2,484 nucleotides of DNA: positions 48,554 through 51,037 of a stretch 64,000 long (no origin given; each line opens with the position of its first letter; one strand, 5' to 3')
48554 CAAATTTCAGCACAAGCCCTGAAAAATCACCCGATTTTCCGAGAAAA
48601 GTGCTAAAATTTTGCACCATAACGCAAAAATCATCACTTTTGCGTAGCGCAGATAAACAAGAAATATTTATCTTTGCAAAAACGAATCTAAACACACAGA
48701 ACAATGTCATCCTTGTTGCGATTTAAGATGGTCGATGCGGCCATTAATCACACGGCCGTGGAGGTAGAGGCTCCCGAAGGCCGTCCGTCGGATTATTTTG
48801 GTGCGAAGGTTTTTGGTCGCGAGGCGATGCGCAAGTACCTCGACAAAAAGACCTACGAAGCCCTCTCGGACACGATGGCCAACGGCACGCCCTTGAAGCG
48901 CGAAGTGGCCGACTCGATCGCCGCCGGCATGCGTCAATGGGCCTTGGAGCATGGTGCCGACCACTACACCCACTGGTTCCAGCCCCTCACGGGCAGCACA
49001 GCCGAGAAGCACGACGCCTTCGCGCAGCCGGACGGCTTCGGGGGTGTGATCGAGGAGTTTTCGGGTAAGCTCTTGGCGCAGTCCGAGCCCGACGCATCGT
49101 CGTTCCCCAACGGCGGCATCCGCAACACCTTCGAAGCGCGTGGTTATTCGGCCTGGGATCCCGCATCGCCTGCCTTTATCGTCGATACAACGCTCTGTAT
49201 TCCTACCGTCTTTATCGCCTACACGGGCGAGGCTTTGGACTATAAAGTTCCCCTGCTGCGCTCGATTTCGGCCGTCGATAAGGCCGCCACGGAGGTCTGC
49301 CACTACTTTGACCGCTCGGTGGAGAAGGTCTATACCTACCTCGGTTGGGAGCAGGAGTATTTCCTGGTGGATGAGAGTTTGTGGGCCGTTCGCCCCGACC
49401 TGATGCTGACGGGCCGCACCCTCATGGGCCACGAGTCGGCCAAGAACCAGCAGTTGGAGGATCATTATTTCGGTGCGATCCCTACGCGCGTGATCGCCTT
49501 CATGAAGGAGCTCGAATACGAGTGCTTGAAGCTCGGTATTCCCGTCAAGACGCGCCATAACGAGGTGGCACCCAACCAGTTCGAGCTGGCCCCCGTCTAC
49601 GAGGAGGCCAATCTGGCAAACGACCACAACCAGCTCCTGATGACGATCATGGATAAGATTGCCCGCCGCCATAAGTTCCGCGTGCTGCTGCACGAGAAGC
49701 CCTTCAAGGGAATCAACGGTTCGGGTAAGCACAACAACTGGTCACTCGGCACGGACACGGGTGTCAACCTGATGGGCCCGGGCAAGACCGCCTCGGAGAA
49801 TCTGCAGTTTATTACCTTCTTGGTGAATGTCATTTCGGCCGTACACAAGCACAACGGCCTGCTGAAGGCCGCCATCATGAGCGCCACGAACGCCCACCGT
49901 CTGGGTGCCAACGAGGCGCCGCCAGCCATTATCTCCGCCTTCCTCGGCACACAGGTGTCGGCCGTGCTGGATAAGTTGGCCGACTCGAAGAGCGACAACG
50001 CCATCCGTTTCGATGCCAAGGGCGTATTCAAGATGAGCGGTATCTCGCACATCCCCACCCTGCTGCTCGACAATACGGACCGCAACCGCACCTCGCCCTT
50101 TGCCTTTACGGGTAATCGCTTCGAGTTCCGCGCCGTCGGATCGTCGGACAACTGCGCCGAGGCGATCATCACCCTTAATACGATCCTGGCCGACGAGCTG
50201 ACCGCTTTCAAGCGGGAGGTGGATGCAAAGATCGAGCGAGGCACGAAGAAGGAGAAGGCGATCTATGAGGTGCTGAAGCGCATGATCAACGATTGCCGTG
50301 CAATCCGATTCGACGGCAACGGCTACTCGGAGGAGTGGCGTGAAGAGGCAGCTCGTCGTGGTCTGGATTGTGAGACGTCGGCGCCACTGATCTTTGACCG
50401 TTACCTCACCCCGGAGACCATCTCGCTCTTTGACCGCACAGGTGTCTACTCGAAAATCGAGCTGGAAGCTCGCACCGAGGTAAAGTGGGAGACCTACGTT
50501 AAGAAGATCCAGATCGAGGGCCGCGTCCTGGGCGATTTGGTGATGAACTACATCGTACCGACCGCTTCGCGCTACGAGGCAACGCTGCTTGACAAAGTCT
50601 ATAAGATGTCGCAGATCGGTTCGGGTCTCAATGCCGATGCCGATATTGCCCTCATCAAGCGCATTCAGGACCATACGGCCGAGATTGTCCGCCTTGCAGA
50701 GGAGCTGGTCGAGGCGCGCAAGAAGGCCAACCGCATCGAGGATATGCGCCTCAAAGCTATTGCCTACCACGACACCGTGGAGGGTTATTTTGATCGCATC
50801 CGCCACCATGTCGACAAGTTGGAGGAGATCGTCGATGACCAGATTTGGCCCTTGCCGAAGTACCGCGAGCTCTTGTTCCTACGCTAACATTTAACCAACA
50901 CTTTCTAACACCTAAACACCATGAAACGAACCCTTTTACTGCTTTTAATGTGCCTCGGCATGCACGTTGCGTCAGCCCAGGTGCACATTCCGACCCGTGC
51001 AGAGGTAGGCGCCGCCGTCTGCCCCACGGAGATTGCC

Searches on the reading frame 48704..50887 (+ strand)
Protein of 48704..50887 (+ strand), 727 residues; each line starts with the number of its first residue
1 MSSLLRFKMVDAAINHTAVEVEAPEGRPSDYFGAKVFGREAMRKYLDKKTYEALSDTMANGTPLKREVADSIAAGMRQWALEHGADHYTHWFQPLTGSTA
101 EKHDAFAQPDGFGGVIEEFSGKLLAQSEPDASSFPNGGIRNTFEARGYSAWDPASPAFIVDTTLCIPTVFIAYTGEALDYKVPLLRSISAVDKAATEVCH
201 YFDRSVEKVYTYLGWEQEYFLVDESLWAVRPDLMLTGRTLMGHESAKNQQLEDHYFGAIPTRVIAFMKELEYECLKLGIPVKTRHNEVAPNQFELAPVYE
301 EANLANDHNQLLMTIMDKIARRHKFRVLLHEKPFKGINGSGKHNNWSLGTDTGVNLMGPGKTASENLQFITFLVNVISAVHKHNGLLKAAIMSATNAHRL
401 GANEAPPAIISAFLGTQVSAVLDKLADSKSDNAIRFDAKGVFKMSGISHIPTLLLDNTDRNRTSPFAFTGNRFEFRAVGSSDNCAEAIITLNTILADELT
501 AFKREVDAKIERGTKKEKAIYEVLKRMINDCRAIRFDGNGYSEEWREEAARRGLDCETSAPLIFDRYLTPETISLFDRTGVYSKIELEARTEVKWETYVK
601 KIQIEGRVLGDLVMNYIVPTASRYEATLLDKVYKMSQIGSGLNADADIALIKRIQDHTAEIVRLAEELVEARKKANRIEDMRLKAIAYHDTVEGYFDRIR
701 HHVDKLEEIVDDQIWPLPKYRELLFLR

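Call 35: search_protein_families(library=pfam, proteins=[window:48704-50887:+])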
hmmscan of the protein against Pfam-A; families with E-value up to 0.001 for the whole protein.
window:48704-50887:+ (727 aa): 3 families
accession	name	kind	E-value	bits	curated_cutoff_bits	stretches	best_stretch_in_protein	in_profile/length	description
PF12437.13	GSIII_N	-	1.2e-75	252.9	25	1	29-187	2-160/160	Glutamine synthetase type III N terminal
PF18318.6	Gln-synt_C-ter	-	2.9e-37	127.4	22.7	1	519-635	1-117/118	Glutamine synthetase C-terminal domain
PF00120.29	Gln-synt_C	-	2.9e-18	66.5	24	1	210-397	21-201/344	Glutamine synthetase, catalytic domain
